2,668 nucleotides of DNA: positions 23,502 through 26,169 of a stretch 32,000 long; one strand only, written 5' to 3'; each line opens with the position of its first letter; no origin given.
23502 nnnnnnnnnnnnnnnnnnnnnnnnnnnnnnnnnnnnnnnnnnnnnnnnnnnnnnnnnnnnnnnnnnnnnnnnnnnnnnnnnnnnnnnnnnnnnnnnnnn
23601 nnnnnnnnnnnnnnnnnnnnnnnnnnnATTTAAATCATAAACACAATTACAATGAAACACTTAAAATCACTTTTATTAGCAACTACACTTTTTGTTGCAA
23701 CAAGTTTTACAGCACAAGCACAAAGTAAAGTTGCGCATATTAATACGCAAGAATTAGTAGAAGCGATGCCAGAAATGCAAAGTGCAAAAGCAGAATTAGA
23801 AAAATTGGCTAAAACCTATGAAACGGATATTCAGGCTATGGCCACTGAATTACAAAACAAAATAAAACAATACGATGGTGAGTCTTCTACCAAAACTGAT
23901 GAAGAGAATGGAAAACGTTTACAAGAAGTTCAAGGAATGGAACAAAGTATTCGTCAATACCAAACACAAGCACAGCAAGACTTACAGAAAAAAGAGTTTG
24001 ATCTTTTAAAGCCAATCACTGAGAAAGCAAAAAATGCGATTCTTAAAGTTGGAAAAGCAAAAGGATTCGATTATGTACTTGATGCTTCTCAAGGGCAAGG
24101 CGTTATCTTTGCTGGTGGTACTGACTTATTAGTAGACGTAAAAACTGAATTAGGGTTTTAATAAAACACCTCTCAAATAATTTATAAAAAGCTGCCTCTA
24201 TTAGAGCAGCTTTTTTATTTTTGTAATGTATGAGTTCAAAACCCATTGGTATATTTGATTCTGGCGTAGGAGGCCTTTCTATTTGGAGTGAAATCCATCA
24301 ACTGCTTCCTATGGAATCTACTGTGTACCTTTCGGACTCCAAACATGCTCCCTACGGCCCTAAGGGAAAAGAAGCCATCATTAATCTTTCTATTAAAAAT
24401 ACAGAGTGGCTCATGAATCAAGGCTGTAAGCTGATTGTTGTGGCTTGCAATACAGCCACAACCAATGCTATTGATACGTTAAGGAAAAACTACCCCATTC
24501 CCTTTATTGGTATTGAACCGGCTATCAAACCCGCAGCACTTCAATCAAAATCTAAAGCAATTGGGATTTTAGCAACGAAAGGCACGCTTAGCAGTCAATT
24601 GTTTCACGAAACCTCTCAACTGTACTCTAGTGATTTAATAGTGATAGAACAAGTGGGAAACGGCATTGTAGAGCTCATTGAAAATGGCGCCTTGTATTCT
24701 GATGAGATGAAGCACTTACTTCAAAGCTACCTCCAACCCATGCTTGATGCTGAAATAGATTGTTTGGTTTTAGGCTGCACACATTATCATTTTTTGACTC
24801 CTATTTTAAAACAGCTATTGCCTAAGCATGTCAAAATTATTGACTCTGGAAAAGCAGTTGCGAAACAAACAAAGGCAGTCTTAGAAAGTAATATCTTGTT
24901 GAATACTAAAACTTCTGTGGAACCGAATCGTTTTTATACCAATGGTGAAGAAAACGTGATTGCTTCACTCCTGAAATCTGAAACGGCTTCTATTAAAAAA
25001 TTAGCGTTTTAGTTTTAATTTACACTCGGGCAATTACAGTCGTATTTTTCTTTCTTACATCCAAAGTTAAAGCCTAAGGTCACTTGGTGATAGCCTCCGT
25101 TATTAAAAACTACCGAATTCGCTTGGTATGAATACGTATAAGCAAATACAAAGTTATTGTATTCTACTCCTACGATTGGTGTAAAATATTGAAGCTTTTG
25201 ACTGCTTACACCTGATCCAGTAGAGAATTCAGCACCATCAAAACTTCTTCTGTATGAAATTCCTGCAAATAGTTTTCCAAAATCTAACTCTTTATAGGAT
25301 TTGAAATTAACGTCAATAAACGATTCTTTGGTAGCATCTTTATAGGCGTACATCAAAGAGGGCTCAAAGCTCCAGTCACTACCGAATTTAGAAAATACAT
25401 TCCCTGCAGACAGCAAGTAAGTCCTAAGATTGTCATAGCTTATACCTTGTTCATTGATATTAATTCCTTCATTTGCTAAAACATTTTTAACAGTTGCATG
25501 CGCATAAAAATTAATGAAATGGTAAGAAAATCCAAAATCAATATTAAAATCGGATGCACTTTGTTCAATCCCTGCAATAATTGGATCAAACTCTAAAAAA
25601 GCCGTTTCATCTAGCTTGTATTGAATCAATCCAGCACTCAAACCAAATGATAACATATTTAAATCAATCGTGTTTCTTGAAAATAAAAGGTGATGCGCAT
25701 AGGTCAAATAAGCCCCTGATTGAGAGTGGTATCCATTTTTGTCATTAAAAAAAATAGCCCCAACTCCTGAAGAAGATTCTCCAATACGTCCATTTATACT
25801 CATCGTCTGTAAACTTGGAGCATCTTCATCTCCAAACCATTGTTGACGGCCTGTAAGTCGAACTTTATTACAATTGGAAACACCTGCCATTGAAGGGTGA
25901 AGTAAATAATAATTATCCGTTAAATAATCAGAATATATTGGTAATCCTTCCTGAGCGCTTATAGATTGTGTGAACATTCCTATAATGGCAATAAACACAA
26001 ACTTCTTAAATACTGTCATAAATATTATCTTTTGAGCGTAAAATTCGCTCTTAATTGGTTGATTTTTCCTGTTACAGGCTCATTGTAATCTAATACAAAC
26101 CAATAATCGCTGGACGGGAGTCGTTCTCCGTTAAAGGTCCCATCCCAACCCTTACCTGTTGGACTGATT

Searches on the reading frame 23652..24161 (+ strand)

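Call 47: search_protein_families(library=pfam, proteins=[window:23652-24161:+], max_evalue=0.001)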
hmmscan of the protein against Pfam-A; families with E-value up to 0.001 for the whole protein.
window:23652-24161:+ (169 aa): 1 family
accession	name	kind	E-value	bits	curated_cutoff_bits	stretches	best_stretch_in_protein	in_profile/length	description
PF03938.19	OmpH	-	2.9e-34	118.7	32.4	1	26-167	1-141/141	Outer membrane protein (OmpH-like)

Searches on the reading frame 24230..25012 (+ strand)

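Call 47: search_protein_families(library=pfam, proteins=[window:24230-25012:+], max_evalue=0.001)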
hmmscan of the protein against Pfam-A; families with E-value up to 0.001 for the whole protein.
window:24230-25012:+ (260 aa): 1 family
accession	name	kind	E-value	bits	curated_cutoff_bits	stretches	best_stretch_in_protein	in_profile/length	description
PF01177.27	Asp_Glu_race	-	8.4e-22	78.4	31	1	27-213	26-210/211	Asp/Glu/Hydantoin racemase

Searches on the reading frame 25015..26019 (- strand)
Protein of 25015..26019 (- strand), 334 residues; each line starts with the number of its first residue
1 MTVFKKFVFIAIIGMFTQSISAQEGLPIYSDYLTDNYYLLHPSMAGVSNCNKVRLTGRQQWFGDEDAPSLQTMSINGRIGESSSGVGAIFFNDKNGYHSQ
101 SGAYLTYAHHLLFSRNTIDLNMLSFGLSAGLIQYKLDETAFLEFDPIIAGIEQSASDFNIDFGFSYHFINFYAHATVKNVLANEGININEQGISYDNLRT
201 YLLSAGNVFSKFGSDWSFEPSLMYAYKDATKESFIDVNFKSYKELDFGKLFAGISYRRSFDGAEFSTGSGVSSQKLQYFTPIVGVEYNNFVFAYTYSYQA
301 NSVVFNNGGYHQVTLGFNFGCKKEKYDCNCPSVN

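Call 47: search_protein_families(library=pfam, proteins=[window:25015-26019:-], max_evalue=0.001)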
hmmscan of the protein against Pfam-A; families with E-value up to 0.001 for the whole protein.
window:25015-26019:- (334 aa): 1 family
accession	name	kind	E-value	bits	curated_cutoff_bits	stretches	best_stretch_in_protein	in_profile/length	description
PF11751.14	PorP_SprF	-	2.5e-65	221.2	22.3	1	24-317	4-273/273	Type IX secretion system membrane protein PorP/SprF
